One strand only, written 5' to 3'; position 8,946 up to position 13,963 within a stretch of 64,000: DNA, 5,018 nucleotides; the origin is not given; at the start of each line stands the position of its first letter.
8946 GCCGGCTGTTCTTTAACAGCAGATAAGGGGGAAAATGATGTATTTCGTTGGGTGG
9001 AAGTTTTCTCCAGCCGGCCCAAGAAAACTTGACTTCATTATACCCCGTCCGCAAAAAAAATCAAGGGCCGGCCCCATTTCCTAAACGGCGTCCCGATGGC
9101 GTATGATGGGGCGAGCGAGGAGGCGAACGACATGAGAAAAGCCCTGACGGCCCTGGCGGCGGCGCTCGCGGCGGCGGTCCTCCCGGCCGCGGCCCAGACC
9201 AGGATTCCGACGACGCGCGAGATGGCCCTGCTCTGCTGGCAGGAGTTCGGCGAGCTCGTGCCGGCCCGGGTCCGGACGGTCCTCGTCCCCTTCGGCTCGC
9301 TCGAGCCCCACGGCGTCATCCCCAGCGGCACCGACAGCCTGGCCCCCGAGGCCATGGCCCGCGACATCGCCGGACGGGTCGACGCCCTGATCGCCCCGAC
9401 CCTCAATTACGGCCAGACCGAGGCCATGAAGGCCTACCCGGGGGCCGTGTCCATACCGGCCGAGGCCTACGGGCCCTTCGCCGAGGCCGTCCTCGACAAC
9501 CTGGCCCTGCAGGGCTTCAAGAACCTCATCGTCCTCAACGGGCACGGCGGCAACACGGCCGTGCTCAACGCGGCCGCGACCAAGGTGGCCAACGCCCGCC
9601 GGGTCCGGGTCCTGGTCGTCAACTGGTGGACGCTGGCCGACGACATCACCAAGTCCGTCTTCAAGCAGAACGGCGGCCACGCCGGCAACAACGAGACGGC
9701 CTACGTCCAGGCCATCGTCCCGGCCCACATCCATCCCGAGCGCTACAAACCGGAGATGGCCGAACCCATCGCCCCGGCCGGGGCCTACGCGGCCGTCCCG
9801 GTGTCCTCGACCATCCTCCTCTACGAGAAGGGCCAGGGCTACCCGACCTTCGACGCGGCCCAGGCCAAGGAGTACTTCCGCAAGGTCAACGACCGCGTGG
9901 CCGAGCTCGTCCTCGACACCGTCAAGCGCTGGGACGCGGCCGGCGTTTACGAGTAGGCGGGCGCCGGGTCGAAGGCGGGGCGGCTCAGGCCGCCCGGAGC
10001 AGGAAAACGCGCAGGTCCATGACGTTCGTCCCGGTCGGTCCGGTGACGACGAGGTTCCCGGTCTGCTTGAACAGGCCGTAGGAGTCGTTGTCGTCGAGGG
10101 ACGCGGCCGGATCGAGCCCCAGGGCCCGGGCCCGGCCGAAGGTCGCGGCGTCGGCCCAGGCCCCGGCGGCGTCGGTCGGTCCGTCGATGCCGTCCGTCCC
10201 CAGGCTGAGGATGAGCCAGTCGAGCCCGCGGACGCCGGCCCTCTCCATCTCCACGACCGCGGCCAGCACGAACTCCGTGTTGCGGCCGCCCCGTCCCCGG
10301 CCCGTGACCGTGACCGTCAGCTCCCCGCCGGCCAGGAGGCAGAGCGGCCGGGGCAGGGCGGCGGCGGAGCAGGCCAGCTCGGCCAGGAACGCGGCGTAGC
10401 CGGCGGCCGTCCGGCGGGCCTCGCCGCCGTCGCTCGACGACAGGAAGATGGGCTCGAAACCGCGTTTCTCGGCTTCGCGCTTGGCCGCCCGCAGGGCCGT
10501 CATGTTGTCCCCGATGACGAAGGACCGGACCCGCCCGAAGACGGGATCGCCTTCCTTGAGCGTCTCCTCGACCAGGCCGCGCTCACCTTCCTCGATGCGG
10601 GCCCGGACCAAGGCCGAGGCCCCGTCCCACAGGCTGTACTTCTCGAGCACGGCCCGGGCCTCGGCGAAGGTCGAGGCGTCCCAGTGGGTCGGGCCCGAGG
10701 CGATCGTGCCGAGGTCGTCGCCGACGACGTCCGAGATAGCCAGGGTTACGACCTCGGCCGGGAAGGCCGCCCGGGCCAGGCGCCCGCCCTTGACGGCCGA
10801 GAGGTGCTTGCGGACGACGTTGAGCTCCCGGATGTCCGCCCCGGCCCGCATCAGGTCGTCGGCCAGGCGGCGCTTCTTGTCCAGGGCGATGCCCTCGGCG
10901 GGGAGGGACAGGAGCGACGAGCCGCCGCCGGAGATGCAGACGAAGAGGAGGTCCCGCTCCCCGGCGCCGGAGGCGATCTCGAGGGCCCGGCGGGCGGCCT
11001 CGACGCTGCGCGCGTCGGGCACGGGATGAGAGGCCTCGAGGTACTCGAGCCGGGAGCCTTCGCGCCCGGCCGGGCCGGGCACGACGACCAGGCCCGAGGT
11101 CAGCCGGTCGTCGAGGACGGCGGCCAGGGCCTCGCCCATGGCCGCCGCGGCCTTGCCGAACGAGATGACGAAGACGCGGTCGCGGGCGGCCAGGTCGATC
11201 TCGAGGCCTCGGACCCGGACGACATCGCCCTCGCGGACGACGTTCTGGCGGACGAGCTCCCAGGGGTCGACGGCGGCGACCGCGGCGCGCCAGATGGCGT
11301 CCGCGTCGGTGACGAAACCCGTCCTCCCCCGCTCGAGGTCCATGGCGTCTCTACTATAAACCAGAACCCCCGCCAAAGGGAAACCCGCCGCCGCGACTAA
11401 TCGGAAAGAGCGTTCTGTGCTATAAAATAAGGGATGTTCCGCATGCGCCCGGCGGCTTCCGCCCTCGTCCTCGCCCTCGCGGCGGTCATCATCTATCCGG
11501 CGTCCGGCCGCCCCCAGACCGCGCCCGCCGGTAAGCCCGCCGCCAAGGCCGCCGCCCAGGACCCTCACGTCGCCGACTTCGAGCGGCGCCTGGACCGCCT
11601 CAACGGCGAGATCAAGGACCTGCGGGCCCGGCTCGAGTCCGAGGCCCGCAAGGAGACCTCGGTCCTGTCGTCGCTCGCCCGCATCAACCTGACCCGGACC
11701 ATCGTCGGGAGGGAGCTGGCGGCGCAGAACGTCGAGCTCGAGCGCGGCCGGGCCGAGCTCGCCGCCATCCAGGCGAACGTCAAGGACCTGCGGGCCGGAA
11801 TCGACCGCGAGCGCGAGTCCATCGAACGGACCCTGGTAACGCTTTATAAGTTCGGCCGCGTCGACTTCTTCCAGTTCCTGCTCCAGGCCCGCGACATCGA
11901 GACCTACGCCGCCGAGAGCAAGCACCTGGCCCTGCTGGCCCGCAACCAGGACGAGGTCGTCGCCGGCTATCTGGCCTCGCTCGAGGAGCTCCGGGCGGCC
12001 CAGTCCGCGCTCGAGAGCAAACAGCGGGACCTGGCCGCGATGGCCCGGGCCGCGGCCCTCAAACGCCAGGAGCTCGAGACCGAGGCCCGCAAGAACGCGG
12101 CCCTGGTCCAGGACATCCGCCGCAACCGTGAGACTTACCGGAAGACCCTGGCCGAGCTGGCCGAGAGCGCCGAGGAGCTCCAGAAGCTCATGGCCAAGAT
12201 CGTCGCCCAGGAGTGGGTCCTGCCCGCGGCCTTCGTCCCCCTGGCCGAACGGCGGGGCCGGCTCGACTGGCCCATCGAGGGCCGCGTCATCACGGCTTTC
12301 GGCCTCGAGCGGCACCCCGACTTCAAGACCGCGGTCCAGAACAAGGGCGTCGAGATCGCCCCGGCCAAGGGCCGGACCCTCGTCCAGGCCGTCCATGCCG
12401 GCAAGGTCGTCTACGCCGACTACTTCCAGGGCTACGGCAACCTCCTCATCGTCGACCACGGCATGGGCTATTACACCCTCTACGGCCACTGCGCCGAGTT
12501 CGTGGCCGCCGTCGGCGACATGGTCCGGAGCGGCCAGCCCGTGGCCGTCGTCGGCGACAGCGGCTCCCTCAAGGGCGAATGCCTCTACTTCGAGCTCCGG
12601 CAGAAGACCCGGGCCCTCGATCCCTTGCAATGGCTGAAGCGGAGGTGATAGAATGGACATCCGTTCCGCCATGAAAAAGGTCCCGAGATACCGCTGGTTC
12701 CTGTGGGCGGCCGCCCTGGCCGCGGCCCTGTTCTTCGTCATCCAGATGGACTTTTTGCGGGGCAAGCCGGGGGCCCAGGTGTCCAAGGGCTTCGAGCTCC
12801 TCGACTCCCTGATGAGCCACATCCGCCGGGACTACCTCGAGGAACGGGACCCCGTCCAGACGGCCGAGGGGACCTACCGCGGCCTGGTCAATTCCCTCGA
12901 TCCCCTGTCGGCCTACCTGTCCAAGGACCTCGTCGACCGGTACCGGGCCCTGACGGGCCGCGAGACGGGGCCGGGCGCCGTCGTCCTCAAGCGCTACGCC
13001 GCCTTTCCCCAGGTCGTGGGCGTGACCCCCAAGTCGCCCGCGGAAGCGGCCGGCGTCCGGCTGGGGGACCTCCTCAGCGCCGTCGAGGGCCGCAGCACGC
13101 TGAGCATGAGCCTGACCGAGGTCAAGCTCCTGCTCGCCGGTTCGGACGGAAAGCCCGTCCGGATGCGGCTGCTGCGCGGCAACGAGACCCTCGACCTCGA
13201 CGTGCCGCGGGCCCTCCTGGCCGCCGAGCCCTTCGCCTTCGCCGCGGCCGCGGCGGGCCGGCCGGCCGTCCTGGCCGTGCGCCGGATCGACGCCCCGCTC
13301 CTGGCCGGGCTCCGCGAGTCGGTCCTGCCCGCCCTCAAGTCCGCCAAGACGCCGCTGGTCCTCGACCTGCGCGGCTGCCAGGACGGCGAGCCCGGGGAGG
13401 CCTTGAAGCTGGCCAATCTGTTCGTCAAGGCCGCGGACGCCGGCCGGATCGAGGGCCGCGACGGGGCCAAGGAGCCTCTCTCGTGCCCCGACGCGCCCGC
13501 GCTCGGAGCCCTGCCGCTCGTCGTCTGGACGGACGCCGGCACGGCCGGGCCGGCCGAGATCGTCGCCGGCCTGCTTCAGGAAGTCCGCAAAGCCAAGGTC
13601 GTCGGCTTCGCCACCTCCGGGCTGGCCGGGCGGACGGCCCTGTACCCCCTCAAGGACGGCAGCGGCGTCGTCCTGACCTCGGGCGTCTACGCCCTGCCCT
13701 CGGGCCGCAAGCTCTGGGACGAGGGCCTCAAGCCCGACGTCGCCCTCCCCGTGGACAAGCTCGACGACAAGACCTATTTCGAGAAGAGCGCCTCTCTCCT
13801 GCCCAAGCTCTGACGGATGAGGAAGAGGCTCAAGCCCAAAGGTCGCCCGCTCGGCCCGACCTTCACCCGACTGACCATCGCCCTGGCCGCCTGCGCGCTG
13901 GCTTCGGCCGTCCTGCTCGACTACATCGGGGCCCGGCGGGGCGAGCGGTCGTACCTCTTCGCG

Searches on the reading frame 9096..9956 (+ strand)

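Call 77: search_protein_families(library=pfam, proteins=[window:9096-9956:+], max_evalue=0.00001)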
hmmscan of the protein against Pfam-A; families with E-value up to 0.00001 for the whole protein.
window:9096-9956:+ (286 aa): 1 family
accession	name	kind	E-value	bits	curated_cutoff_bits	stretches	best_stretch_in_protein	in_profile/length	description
PF02633.19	Creatininase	-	7e-41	140.6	31.3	1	46-271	3-237/238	Creatinine amidohydrolase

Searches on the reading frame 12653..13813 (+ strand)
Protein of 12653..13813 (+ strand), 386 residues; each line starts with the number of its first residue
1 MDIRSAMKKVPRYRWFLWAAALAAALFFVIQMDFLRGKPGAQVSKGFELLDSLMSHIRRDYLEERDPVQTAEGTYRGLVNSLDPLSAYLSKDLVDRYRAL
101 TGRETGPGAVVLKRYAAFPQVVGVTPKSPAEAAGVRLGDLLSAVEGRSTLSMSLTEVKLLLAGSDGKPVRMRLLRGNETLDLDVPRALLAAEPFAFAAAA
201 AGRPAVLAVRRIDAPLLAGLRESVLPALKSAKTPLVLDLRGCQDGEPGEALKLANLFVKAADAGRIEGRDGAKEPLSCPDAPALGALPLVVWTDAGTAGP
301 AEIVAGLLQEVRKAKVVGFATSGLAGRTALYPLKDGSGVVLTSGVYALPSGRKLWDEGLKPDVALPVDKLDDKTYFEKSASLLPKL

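Call 77: search_protein_families(library=pfam, proteins=[window:12653-13813:+], max_evalue=0.00001)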
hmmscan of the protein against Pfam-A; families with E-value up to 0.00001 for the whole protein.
window:12653-13813:+ (386 aa): 3 families
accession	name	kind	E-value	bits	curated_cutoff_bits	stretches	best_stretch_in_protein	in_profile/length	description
PF03572.23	Peptidase_S41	-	2.9e-18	66.5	24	1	230-364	28-164/165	Peptidase family S41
PF17820.7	PDZ_6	-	3.5e-11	43.1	27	1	121-175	2-54/54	PDZ domain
PF13180.12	PDZ_2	-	7.4e-07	29.8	27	1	121-184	16-78/80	PDZ domain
